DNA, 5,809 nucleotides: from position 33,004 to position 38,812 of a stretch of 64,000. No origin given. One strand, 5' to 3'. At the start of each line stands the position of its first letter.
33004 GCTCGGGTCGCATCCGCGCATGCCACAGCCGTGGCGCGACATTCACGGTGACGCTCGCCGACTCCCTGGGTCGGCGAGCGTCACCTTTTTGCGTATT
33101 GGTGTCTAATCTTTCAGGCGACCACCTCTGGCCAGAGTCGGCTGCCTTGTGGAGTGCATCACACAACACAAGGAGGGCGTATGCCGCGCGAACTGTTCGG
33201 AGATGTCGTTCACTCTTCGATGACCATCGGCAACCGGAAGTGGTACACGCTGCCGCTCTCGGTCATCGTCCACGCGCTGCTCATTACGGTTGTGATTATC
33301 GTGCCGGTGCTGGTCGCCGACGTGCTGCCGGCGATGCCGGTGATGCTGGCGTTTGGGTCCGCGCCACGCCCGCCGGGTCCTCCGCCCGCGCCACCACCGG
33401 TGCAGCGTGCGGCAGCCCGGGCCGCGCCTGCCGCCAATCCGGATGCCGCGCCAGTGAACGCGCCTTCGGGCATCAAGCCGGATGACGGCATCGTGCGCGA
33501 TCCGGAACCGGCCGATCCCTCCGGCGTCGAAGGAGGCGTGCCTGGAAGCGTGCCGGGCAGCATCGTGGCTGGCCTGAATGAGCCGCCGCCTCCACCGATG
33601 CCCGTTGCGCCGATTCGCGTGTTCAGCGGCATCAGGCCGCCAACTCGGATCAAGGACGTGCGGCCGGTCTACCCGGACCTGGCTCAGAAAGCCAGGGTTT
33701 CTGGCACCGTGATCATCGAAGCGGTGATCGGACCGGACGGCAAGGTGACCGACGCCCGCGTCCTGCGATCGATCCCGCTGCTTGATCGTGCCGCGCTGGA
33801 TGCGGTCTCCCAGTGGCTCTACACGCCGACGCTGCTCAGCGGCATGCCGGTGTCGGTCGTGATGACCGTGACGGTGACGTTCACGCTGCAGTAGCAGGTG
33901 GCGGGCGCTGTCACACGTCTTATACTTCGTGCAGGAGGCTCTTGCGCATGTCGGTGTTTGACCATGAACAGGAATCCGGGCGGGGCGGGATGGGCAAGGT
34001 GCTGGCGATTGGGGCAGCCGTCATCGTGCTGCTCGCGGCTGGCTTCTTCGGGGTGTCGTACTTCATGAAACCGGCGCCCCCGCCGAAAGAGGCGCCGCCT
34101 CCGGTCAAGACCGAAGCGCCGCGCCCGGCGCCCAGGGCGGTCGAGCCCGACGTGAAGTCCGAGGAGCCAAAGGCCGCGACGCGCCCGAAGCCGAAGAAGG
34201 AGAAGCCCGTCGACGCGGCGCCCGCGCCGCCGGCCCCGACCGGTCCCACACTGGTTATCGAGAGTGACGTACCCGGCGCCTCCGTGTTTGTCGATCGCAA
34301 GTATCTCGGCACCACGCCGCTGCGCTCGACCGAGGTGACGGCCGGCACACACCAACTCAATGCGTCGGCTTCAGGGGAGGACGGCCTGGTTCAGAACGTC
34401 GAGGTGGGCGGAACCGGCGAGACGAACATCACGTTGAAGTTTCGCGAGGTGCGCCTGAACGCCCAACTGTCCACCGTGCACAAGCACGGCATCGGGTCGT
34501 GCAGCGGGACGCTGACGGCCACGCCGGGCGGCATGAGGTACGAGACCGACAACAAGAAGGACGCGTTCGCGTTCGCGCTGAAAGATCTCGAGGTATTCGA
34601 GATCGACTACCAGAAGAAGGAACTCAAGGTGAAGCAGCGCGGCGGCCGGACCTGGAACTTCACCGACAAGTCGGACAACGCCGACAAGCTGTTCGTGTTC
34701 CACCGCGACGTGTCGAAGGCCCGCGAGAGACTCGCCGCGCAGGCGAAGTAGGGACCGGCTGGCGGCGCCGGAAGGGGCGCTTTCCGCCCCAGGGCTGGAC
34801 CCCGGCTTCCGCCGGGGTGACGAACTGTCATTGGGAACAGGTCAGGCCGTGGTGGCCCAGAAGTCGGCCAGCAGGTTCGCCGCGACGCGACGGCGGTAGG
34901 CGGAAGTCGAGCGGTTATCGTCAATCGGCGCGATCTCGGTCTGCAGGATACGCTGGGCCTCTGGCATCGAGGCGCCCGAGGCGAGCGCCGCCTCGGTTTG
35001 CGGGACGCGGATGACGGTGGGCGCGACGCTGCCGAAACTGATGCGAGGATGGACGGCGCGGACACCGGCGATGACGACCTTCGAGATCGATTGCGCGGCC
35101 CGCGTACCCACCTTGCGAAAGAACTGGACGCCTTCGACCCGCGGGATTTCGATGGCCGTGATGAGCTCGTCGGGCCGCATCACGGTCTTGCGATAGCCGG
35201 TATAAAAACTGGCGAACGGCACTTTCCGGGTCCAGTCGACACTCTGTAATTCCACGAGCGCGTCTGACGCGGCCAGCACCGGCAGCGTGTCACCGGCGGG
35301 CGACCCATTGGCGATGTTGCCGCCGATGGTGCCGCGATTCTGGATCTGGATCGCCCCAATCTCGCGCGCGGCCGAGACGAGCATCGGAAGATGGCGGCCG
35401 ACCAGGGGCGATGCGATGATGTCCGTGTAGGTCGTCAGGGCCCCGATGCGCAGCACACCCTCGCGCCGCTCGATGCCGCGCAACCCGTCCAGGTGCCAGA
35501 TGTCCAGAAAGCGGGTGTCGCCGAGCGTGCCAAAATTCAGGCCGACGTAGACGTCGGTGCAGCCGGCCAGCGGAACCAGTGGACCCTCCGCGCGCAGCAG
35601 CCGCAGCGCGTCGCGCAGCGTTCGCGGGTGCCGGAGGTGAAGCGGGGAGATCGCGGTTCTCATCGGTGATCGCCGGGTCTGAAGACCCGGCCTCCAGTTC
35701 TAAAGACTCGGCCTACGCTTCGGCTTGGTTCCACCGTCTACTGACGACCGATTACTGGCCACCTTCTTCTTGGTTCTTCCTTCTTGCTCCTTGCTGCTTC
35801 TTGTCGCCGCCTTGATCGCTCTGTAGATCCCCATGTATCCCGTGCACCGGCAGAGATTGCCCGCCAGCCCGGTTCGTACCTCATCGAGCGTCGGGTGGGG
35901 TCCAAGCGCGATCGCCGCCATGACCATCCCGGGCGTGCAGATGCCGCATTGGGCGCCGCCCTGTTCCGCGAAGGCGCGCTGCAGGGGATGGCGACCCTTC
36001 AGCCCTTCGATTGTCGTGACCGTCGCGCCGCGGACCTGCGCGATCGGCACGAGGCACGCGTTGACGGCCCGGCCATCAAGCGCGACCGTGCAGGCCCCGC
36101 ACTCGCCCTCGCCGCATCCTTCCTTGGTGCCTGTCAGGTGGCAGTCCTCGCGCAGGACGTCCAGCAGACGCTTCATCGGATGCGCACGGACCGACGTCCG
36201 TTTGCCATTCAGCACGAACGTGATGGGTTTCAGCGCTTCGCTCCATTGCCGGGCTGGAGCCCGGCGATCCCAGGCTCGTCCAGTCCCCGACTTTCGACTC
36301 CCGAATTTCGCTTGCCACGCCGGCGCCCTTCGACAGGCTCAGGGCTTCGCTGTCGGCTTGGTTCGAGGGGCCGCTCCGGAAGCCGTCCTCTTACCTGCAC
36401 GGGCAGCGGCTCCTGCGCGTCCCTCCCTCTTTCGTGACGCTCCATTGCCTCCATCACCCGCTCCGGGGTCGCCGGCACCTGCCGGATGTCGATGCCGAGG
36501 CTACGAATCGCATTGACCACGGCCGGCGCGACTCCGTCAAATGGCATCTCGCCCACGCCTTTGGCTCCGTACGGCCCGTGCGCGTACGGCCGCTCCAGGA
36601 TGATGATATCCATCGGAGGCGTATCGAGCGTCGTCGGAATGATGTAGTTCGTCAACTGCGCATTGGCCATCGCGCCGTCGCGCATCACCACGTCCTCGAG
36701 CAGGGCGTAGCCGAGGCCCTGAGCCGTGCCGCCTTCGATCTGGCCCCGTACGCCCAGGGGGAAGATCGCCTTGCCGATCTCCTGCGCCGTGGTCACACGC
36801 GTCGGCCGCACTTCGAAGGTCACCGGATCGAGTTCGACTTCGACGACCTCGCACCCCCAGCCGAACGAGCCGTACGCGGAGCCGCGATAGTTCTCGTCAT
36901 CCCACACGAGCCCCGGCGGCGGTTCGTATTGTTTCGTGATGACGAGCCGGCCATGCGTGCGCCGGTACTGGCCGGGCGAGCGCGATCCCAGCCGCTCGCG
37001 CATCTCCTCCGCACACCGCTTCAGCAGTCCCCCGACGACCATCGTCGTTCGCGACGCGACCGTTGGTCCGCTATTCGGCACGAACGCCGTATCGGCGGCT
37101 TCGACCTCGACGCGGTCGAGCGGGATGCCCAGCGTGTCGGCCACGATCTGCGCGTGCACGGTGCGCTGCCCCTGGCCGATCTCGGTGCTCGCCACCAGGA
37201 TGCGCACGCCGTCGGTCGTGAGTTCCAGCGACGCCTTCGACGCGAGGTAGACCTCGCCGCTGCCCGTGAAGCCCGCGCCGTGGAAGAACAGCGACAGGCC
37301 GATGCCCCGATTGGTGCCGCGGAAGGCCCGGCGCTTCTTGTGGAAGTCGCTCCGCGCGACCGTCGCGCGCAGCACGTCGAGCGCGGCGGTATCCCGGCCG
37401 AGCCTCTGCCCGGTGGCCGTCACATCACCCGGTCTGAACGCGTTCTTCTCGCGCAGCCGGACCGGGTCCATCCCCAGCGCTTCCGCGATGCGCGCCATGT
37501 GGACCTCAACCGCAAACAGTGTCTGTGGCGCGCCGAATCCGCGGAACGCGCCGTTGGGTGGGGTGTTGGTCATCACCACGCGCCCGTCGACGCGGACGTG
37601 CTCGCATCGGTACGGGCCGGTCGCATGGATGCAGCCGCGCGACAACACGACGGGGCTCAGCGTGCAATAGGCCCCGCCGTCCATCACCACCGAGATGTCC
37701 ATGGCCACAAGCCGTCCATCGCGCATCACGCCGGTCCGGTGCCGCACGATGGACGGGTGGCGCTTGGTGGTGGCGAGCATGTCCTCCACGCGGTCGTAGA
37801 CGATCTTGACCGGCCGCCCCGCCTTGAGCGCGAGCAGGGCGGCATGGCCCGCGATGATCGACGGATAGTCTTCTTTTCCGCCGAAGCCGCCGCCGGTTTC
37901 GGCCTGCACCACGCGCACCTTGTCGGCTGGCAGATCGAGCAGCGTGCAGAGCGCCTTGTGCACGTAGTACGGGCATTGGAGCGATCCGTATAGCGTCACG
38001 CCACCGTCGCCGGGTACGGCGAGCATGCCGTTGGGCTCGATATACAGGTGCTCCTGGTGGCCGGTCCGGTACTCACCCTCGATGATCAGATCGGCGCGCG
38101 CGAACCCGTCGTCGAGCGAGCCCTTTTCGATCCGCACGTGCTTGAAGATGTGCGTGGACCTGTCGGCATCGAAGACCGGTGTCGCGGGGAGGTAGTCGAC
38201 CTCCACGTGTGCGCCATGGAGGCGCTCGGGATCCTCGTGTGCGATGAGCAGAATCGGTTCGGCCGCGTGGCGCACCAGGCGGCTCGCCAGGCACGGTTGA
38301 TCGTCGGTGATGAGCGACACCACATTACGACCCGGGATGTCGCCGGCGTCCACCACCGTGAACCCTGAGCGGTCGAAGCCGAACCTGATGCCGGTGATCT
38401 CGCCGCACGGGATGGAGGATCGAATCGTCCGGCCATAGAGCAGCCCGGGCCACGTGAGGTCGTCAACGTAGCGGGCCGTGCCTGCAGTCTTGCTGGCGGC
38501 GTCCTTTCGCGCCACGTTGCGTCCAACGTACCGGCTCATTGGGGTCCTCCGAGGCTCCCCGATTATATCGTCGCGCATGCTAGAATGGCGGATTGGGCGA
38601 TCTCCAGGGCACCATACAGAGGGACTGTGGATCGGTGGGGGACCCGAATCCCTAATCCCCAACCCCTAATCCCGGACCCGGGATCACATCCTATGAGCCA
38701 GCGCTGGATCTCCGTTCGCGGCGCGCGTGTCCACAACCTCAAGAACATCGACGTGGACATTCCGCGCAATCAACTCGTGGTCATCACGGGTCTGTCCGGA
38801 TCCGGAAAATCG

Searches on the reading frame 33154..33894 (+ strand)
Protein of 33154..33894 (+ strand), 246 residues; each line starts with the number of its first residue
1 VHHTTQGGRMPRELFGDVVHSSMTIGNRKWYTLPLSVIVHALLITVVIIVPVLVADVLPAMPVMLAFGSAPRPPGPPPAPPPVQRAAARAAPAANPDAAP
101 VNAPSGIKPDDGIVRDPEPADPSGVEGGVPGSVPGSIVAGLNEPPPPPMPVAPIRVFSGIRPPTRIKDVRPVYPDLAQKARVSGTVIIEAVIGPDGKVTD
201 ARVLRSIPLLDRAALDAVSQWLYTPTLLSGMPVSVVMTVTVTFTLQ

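Call 81: search_protein_families(library=pfam, proteins=[window:33154-33894:+], max_evalue=0.001)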
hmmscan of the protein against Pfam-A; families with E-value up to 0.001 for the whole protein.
window:33154-33894:+ (246 aa): 1 family
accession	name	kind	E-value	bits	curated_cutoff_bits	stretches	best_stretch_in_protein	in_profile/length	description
PF03544.19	TonB_C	-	2.5e-20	73.1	24.6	1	170-245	2-79/79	Gram-negative bacterial TonB protein C-terminal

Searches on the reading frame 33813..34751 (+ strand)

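Call 70: search_protein_families(library=pfam, proteins=[window:33813-34751:+], max_evalue=0.001)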
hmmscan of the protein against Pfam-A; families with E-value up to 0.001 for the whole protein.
window:33813-34751:+ (312 aa): 1 family
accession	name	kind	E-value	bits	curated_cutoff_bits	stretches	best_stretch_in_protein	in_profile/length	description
PF08308.17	PEGA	-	1.6e-11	44.4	20.8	1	145-213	2-70/71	PEGA domain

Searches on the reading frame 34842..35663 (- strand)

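Call 16: search_protein_families(library=pfam, proteins=[window:34842-35663:-])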
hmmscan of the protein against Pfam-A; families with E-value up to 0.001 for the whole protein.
window:34842-35663:- (273 aa): 2 families
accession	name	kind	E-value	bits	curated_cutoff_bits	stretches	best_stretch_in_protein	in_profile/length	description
PF00941.27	FAD_binding_5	-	7e-45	153.3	27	1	12-175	7-169/170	FAD binding domain in molybdopterin dehydrogenase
PF03450.22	CO_deh_flav_C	-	4.1e-11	43.4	25.5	1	204-271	30-101/102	CO dehydrogenase flavoprotein C-terminal domain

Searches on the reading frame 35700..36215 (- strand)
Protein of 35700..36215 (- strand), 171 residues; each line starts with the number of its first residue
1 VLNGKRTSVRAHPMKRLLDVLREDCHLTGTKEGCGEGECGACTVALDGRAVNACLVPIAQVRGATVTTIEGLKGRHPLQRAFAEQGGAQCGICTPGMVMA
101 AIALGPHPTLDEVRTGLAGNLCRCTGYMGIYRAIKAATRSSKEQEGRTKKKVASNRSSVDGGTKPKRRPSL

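Call 16: search_protein_families(library=pfam, proteins=[window:35700-36215:-])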
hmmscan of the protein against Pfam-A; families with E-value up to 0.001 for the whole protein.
window:35700-36215:- (171 aa): 3 families
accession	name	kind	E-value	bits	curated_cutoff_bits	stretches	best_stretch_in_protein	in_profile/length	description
PF01799.25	Fer2_2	-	3.4e-25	88.4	30.3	1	68-135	1-75/75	[2Fe-2S] binding domain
PF00111.32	Fer2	-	2.3e-07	31.1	21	1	2-50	3-51/77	2Fe-2S iron-sulfur cluster binding domain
PF13085.11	Fer2_3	-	4.3e-06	27.1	27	1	31-74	49-91/107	2Fe-2S iron-sulfur cluster binding domain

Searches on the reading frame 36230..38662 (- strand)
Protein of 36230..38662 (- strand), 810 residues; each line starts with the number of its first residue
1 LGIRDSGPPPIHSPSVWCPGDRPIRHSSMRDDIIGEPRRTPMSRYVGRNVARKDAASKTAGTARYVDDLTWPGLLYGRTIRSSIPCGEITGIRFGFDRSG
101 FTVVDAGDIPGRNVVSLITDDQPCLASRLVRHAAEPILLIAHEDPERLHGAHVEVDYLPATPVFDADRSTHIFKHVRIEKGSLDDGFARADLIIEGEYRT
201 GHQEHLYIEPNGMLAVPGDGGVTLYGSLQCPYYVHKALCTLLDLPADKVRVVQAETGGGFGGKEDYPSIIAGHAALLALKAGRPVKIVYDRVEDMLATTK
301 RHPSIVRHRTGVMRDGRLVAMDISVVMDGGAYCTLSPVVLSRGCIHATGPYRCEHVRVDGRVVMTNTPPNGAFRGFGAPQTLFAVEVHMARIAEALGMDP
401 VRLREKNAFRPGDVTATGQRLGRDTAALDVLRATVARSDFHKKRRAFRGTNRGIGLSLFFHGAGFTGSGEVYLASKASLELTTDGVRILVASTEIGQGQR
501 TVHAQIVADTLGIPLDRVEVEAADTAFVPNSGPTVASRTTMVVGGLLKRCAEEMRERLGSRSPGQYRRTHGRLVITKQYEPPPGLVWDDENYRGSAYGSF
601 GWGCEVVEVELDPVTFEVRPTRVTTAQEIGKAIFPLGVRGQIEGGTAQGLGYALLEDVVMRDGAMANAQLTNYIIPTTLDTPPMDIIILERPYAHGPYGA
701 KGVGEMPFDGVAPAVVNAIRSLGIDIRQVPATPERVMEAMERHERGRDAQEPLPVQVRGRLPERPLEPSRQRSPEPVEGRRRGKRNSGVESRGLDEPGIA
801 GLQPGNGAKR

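Call 70: search_protein_families(library=pfam, proteins=[window:36230-38662:-], max_evalue=0.001)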
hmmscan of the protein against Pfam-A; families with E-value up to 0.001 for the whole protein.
window:36230-38662:- (810 aa): 3 families
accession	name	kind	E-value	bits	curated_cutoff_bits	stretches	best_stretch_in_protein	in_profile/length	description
PF02738.23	MoCoBD_1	-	1e-87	293.8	27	1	170-408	7-244/244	Molybdopterin cofactor-binding domain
PF20256.3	MoCoBD_2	-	3.8e-59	201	27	1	438-682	6-283/283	Molybdopterin cofactor-binding domain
PF01315.27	Ald_Xan_dh_C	-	1.7e-09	38.4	31.3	1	61-151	2-98/110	Aldehyde oxidase and xanthine dehydrogenase, a/b hammerhead domain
